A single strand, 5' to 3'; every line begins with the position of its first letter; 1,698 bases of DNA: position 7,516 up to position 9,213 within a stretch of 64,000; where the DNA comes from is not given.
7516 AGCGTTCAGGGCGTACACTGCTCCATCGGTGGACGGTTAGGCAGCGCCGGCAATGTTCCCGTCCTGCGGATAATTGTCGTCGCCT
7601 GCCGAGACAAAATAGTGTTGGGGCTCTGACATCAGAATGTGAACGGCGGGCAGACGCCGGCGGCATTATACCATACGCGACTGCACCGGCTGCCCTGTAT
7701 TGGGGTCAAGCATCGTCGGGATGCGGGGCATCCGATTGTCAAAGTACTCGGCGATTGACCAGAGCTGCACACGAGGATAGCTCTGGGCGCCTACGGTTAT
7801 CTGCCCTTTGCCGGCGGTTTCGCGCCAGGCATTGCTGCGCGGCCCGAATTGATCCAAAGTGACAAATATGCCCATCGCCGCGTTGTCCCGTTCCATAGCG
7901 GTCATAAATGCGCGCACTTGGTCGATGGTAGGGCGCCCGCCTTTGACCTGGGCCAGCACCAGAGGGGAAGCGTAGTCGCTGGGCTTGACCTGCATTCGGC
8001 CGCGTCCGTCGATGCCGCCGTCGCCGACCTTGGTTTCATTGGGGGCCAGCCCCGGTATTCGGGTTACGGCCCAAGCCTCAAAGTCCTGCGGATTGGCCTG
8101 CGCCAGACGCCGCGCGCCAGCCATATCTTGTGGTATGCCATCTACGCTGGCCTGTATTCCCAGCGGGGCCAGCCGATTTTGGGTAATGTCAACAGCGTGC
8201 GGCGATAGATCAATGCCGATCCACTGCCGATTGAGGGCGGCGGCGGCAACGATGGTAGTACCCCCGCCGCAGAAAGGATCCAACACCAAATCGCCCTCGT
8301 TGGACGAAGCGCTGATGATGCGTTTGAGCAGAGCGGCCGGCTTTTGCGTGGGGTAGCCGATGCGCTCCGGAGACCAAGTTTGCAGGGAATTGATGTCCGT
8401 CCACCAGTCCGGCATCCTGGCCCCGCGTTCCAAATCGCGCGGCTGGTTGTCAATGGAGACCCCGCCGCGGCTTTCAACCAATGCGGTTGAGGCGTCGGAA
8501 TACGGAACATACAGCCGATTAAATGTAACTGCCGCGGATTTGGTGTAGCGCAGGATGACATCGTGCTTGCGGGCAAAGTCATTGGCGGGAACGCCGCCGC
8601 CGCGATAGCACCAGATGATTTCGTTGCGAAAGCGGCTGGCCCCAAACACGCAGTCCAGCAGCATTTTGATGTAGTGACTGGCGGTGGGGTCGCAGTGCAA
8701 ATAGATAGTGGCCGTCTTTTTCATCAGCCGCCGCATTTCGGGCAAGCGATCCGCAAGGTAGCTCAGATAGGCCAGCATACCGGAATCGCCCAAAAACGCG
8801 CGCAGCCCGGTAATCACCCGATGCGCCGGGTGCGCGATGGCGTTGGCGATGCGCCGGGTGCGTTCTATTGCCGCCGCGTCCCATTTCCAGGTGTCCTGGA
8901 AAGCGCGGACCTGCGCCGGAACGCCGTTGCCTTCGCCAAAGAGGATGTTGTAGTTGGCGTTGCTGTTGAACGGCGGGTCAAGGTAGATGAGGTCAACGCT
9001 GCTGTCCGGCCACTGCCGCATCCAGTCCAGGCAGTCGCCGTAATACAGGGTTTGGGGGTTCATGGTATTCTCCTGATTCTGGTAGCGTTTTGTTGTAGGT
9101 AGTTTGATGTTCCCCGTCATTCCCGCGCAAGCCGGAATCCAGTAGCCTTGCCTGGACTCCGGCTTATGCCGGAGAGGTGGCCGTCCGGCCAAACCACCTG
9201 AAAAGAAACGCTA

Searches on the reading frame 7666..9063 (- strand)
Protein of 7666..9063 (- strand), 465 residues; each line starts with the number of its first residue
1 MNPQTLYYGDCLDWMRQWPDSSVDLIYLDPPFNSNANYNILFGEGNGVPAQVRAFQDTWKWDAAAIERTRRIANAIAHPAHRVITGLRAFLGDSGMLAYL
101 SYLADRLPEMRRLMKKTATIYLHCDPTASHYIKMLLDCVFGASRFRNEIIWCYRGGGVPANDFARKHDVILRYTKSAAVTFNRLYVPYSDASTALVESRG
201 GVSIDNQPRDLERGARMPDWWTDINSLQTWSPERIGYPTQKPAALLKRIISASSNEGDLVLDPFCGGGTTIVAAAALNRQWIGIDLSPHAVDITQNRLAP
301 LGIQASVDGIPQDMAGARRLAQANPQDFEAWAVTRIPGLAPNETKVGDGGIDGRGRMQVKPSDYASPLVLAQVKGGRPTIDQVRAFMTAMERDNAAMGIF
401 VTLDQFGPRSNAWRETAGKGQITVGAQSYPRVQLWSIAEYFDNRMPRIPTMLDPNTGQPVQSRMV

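Call 9: search_protein_families(library=pfam, proteins=[window:7666-9063:-], max_evalue=0.01)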
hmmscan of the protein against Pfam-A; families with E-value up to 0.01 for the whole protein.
window:7666-9063:- (465 aa): 10 families
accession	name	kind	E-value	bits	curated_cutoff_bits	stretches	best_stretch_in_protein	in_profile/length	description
PF01555.25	N6_N4_Mtase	-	4.8e-43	148.1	26.7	1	23-295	1-220/221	DNA methylase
PF05724.17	TPMT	-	1.8e-06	28.3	26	1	228-293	8-74/218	Thiopurine S-methyltransferase (TPMT)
PF03602.21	Cons_hypoth95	-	1.5e-05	25.1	24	0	19-38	110-129/182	Conserved hypothetical protein 95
PF04471.18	Mrr_cat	-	2.7e-05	24.7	21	1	344-415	28-98/115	Restriction endonuclease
PF02086.21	MethyltransfD12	-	9.9e-05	22.6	22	0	245-299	8-63/253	D12 class N6 adenine-specific DNA methyltransferase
PF13649.12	Methyltransf_25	-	0.00014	22.9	27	1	260-307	1-48/97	Methyltransferase domain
PF22722.2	NA-iREase1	-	0.00025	21.4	27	1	328-416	5-87/106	NACHT-associated inactive Restriction Endonuclease 1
PF13847.12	Methyltransf_31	-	0.00041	20.5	27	1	256-303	3-53/145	Methyltransferase domain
PF01170.24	UPF0020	-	0.00083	19.5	22.3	1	252-291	24-63/197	RMKL-like, methyltransferase domain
PF09445.16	Methyltransf_15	-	0.0053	16.8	22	0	259-314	3-58/165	RNA cap guanine-N2 methyltransferase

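Call 25: search_protein_families(library=padloc, proteins=[window:7666-9063:-], max_evalue=0.001)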
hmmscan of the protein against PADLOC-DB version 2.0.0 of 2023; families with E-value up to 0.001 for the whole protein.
window:7666-9063:- (465 aa): 75 families (the best 25 are shown)
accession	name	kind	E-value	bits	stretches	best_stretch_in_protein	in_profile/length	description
PDLC03339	MTase_II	-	1.4e-60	203.2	2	98-299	59-272/399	Type II methyltransferase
PDLC03300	MTase_II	-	8.4e-52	174.1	2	98-301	85-279/302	Type II methyltransferase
PDLC03354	MTase_II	-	8.8e-44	148.2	2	212-299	302-383/425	Type II methyltransferase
PDLC03299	MTase_II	-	6.3e-40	135.5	2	98-299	61-258/296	Type II methyltransferase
PDLC03371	MTase_II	-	4.9e-39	132.4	1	3-299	10-253/260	Type II methyltransferase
PDLC03633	MTase_III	-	5.8e-34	115.8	1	22-305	99-360/616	Type III methyltransferase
PDLC03636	MTase_III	-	2e-31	107.4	2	233-299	340-406/575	Type III methyltransferase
PDLC03635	MTase_III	-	2e-27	94.2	2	217-299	490-573/708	Type III methyltransferase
PDLC03216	MTase_II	-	2.6e-26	90.5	2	237-299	194-256/364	Type II methyltransferase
PDLC03265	MTase_II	-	1.3e-25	88.6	2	221-299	251-329/333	Type II methyltransferase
PDLC03238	MTase_II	-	1.3e-25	88.3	2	98-297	170-362/428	Type II methyltransferase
PDLC03320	MTase_II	-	1.6e-25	87.9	1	113-304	93-280/289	Type II methyltransferase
PDLC03638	MTase_III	-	3.1e-25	86.7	2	216-298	597-677/816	Type III methyltransferase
PDLC03738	oMTase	-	3.3e-24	83.3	2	237-299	204-266/376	orphan methyltransferase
PDLC03644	MTase_III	-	6.5e-24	82.6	2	233-299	322-394/542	Type III methyltransferase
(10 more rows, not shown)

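Call 36: search_protein_families(library=ncbifam, proteins=[window:7666-9063:-], max_evalue=0.01)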
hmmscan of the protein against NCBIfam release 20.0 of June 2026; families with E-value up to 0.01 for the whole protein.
window:7666-9063:- (465 aa): 7 families
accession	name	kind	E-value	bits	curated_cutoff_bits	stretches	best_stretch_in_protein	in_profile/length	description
NF008572.0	PRK11524.1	equivalog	2e-29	102.7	292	2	98-298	60-256/294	adenine-specific DNA-methyltransferase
NF050803.1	DnaMtaseCcrMCaul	equivalog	2.4e-24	85.9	830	2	237-300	186-249/350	adenine-specific DNA-methyltransferase CcrM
NF010253.0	PRK13699.1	subfamily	3.7e-15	56.2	244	1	237-301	144-208/226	DNA methyltransferase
NF008748.0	PRK11783.1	equivalog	1.8e-05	23.2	466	0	243-279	181-215/704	bifunctional 23S rRNA (guanine(2069)-N(7))-methyltransferase RlmK/23S rRNA (guanine(2445)-N(2))-methyltransferase RlmL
NF043040.1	corrin_prot_MT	hypoth_equivalog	5e-05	22.8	180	1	245-319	30-104/216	corrinoid protein-associated methyltransferase CpaM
TIGR01177.1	TIGR01177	hypoth_equivalog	7.9e-05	22.1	316.55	1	254-300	180-226/330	TIGR01177 family methyltransferase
TIGR03840.1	TMPT_Se_Te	equivalog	0.0046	16.5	223.2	1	228-292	5-70/213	thiopurine S-methyltransferase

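Call 37: find_homologous_proteins(query=window:7666-9063:-, max_evalue=1e-10)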
Query window:7666-9063:- (465 aa): 8000 proteins with E <= 1e-10 among 8000 candidates; the best 120 are listed.
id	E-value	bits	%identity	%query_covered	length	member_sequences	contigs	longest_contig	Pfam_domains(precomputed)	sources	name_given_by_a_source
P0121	1.0e-292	989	91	100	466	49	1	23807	PF13847.13,PF05724.18,PF01555.25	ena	-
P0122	8.9e-282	953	88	100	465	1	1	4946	PF05724.18,PF01555.25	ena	-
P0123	1.1e-249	847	81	100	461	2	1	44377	PF13847.13,PF01555.25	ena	-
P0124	1.4e-232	791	76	100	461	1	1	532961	PF13847.13,PF03602.22,PF01555.25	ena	-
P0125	3.0e-232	789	75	100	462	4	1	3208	PF01555.25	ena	-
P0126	3.0e-229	780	73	100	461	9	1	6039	PF03602.22,PF01555.25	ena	-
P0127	6.0e-223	759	70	100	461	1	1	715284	PF02086.22,PF22722.3,PF04471.19,PF01555.25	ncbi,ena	-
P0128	5.2e-222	756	72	100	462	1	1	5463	PF01555.25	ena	-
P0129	1.1e-219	748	70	100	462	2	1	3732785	PF02086.22,PF04471.19,PF01555.25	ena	-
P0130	1.2e-212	725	69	100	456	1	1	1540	PF04471.19,PF01555.25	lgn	-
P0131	9.1e-197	672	64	100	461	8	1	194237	PF13847.13,PF05724.18,PF02086.22,PF22722.3,PF04471.19,PF01555.25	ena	-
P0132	7.8e-192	656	65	100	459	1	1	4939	PF05724.18,PF02086.22,PF22722.3,PF04471.19,PF01555.25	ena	-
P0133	2.5e-187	641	59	99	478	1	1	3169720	PF01555.25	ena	-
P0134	7.4e-179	613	58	99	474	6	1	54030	PF01555.25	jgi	-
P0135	4.5e-176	604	58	100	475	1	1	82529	PF01555.25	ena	-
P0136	3.2e-172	591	58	100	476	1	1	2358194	PF04471.19,PF01555.25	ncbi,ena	-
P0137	3.2e-172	591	59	99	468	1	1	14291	PF02086.22,PF01555.25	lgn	-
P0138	9.6e-171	587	57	99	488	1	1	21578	PF01555.25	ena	-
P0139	3.3e-170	585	58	99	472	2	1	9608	PF01555.25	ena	-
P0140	4.9e-170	584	58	99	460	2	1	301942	PF22722.3,PF04471.19,PF01555.25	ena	-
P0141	7.8e-170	584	57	100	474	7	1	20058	PF01555.25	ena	-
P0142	1.0e-169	583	57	100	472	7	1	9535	PF01555.25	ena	-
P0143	1.1e-169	583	57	99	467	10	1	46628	PF01555.25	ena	-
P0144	2.6e-169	582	58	99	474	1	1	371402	PF01555.25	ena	-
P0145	2.7e-169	582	58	99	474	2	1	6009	PF01555.25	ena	-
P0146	2.8e-169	582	57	98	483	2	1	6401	PF04471.19,PF01555.25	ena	-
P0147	3.6e-169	581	58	99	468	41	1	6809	PF22722.3,PF04471.19,PF01555.25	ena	-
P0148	3.8e-169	581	53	64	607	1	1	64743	PF03602.22,PF01170.25,PF01555.25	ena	-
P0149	5.2e-169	581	58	99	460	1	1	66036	PF22722.3,PF01555.25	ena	-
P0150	1.6e-168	579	55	99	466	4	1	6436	PF22722.3,PF04471.19,PF01555.25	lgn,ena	-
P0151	5.4e-168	578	57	99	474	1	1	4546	PF01555.25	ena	-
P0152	1.2e-167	576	56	100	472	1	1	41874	PF01555.25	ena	-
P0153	1.3e-167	576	57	99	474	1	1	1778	PF01555.25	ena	-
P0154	3.3e-167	575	56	99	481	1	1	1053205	PF01555.25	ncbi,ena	-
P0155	1.6e-166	573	58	99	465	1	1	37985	PF22722.3,PF04471.19,PF01555.25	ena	-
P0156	3.6e-166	572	55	100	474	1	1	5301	PF01555.25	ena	-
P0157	3.8e-166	571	56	99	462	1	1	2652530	PF01555.25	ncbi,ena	-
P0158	1.4e-165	570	56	100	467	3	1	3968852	PF01555.25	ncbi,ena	-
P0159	1.6e-165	569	56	99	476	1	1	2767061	PF01555.25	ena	-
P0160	1.6e-165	569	54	100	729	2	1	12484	PF02661.24,PF01555.25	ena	-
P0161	1.9e-165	569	57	99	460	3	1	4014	PF01555.25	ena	-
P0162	2.6e-165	569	56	100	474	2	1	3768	PF01555.25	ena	-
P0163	2.8e-165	569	56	99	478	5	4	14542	PF01555.25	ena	-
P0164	3.2e-165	568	55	99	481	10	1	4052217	PF01555.25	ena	-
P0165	6.1e-165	568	56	100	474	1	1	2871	PF22722.3,PF04471.19,PF01555.25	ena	-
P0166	1.2e-164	567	55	99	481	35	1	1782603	PF01555.25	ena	-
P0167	1.8e-164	566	55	100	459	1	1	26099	PF22722.3,PF01555.25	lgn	-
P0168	5.5e-164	564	56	100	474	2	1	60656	PF01555.25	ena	-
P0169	5.8e-164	564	57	99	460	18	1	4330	PF22722.3,PF01555.25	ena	-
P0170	9.8e-164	564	55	100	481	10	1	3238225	PF01555.25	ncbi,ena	-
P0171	1.3e-163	563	55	99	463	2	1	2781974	PF01555.25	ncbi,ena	-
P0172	8.3e-163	560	54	99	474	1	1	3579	PF13847.13,PF01555.25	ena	-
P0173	1.1e-162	560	57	52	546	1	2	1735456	PF01555.25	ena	-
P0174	2.6e-161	556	57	100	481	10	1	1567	PF01555.25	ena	-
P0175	3.2e-160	552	82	60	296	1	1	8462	PF01555.25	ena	-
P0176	7.2e-160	551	54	97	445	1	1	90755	PF01555.25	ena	-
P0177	1.3e-159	550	55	100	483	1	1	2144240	PF04471.19,PF01555.25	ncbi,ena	-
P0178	1.3e-159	550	53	100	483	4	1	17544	PF01555.25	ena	-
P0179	1.6e-159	550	57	52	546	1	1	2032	PF01555.25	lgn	-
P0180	2.7e-159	549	54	98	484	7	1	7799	PF13847.13,PF02086.22,PF22722.3,PF04471.19,PF01555.25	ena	-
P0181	2.7e-159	549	52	99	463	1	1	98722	PF02086.22,PF01555.25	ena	-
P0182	3.4e-159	549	56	100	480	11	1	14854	PF01555.25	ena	-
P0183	5.3e-159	548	55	98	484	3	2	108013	PF13847.13,PF02086.22,PF22722.3,PF04471.19,PF01555.25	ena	-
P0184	5.6e-159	548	54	100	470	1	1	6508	PF13847.13,PF01555.25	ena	-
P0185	5.7e-159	548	56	100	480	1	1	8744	PF01555.25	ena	-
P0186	1.8e-158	546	54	100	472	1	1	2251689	PF01555.25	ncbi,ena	-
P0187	1.9e-158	546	53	99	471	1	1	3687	PF01555.25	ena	-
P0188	3.0e-158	545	54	97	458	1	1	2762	PF02086.22,PF01555.25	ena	-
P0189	3.8e-158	545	51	99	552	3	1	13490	PF05724.18,PF01555.25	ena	-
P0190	5.5e-158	545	53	100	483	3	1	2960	PF04471.19,PF01555.25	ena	-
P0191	6.3e-158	544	54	100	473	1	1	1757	PF01555.25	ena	-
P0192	1.5e-157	543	50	99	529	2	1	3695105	PF04471.19,PF01555.25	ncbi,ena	-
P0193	2.3e-157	543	55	100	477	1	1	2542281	PF01555.25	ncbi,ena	-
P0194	3.0e-157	542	53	99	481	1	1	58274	PF04471.19,PF01555.25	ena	-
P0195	4.0e-157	542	52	99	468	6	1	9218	PF02086.22,PF01555.25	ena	-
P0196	4.1e-157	542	55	100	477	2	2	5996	PF01555.25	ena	-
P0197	5.3e-157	541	54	98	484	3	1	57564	PF13847.13,PF22722.3,PF04471.19,PF01555.25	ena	-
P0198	4.2e-156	538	58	54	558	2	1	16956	PF01555.25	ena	-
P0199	9.2e-156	537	52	99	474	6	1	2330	PF22722.3,PF04471.19,PF01555.25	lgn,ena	-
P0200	1.0e-155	537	50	100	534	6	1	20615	PF01555.25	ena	-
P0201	1.5e-155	537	49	99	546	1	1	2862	PF01555.25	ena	-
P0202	2.1e-155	536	54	99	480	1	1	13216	PF01555.25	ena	-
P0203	2.5e-155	536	54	99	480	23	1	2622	PF04471.19,PF01555.25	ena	-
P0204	5.3e-155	535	53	100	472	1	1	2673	PF04471.19,PF01555.25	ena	-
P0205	6.7e-155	534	47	100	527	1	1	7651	PF04471.19,PF01555.25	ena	-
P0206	8.1e-155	534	50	64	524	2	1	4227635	PF01555.25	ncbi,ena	-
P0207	1.0e-154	534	48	100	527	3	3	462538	PF01555.25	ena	-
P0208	1.2e-154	533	50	99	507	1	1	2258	PF22722.3,PF04471.19,PF01555.25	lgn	-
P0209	2.6e-154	532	53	98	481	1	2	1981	PF01555.25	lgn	-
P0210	3.7e-154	532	52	100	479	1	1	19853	PF22722.3,PF04471.19,PF01555.25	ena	-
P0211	4.1e-154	532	64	40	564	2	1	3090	PF04471.19,PF01555.25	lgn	-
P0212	4.8e-154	532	52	98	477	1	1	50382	PF04471.19,PF01555.25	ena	-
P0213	9.8e-154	531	60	49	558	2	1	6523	PF22722.3,PF01555.25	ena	-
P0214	2.0e-153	530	58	53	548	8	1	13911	PF01555.25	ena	-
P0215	2.2e-153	529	50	99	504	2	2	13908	PF01555.25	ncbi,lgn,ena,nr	ncbi:MAG: DNA methyltransferase [Chloroflexota bacterium]|nr:DNA methyltransferase [Chloroflexota ba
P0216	2.3e-153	529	52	98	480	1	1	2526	PF13847.13,PF01555.25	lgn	-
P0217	4.7e-153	528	46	100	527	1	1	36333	PF01555.25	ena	-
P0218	4.9e-153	528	47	99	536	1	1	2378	PF04471.19,PF01555.25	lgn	-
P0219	5.3e-153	528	49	99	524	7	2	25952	PF01555.25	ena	-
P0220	8.4e-153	527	53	100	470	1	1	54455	PF02086.22,PF22722.3,PF01555.25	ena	-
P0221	1.0e-152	527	53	99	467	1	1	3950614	PF13847.13,PF13649.13,PF01555.25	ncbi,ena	-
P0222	1.9e-152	526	53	99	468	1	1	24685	PF04471.19,PF01555.25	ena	-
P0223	2.2e-152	526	57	54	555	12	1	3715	PF01555.25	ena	-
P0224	2.4e-152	526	53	98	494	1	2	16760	PF01555.25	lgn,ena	-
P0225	3.1e-152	526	47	100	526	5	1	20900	PF01555.25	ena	-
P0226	3.1e-152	526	53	100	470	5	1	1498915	PF01555.25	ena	-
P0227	7.2e-152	524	52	99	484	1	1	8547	PF01555.25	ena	-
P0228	9.1e-152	524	51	99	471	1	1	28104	PF13847.13,PF13649.13,PF01555.25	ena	-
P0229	1.4e-151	523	52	99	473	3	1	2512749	PF01555.25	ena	-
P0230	3.5e-151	522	53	99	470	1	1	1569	PF01555.25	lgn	-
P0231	5.6e-151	521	50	100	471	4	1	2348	PF13847.13,PF04471.19,PF01555.25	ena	-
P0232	7.7e-151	521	49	98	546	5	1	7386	PF01555.25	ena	-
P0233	7.9e-151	521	54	99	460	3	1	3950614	PF04471.19,PF01555.25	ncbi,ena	-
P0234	9.0e-151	521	54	99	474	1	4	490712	PF04471.19,PF01555.25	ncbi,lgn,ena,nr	ncbi:MAG: site-specific DNA-methyltransferase [Holophagales bacterium]|nr:site-specific DNA-methyltr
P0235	9.3e-151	521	46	99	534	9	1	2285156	PF01555.25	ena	-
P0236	1.2e-150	520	52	99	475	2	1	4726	PF13847.13,PF13649.13,PF01555.25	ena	-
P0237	1.5e-150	520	48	100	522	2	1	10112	PF01555.25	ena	-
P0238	1.9e-150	520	52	99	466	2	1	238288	PF01555.25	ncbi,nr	ncbi:MAG: DNA methyltransferase [Candidatus Poribacteria bacterium]|nr:DNA methyltransferase [Candid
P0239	1.9e-150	520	51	99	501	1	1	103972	PF01555.25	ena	-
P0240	2.1e-150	520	52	99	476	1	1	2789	PF01555.25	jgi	-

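Call 42: find_encoding_contigs(protein=P0129, flank=5000, max_places=2)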
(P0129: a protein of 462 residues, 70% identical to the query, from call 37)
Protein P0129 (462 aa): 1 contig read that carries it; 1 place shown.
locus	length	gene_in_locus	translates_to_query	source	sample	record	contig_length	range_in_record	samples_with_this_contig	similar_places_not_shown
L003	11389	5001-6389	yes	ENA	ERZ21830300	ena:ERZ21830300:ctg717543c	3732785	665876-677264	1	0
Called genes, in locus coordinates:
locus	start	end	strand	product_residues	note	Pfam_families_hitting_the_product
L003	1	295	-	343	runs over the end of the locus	-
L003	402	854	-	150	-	-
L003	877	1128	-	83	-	-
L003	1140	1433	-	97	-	-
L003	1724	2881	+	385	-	PF03480:DctP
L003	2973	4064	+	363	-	PF08240:ADH_N, PF16912:Glu_dehyd_C, PF00107:ADH_zinc_N, PF13602:ADH_zinc_N_2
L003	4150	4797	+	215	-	PF12686:DUF3800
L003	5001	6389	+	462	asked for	PF02086:MethyltransfD12 (faint), PF01555:N6_N4_Mtase, PF04471:Mrr_cat (weak)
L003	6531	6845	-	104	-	-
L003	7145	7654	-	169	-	PF07581:Glug (faint)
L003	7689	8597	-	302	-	PF07581:Glug (faint)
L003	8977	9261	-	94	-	-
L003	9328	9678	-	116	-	-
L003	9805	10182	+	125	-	-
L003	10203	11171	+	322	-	PF00892:EamA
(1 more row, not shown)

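Call 43: find_encoding_contigs(protein=P0136, flank=5000, max_places=2)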
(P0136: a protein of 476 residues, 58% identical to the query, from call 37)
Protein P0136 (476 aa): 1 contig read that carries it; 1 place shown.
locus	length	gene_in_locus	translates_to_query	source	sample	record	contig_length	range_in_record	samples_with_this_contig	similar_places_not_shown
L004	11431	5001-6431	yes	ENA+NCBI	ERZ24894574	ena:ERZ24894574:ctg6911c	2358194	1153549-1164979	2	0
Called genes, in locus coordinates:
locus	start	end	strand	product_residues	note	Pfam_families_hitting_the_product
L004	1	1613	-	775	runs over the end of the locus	PF22745:Nlig-Ia, PF01653:DNA_ligase_aden, PF03120:OB_DNA_ligase, PF03119:DNA_ligase_ZBD, PF12826:HHH_2, PF14520:HHH_5 (weak), PF12826:HHH_2, PF00533:BRCT, +1 more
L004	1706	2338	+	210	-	PF00117:GATase, PF01174:SNO (faint)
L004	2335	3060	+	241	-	PF00977:His_biosynth, PF01207:Dus (faint), PF03060:NMO (faint)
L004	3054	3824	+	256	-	PF00977:His_biosynth, PF05690:ThiG (faint), PF01207:Dus (faint), PF03060:NMO (faint)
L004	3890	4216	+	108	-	PF01502:PRA-CH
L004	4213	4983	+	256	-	PF01872:RibD_C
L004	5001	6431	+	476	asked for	PF01555:N6_N4_Mtase, PF04471:Mrr_cat (faint)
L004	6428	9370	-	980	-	PF00005:ABC_tran (faint), PF02463:SMC_N (faint), PF03193:RsgA_GTPase (faint), PF13191:AAA_16 (faint), PF13304:AAA_21 (faint), PF13555:AAA_29 (faint), PF17760:UvrA_inter, PF17755:UvrA_DNA-bind, +1 more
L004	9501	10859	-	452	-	PF13433:Peripla_BP_5 (weak), PF13458:Peripla_BP_6, PF01094:ANF_receptor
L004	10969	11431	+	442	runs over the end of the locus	PF07690:MFS_1, PF12832:MFS_1_like (weak), PF07690:MFS_1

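Call 44: find_encoding_contigs(protein=P0158, flank=5000, max_places=2)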
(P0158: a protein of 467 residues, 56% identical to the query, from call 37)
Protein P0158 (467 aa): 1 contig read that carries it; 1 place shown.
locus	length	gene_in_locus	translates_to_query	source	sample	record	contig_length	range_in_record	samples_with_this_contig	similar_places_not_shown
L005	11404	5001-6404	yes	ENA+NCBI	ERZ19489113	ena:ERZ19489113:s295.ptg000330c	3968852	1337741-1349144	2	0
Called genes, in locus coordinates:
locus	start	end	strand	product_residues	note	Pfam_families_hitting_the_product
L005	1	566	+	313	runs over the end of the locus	PF01379:Porphobil_deam, PF03900:Porphobil_deamC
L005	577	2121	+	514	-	PF00590:TP_methylase, PF02602:HEM4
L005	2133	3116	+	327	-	PF00490:ALAD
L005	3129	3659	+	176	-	-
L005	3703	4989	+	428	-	PF00202:Aminotran_3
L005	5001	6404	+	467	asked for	PF01555:N6_N4_Mtase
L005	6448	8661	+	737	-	PF00270:DEAD, PF00271:Helicase_C, PF16124:RecQ_Zn_bind, PF09382:RQC, PF00570:HRDC, PF14493:HTH_40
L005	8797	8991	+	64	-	-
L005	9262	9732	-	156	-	PF09055:Sod_Ni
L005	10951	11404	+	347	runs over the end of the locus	PF01008:IF-2B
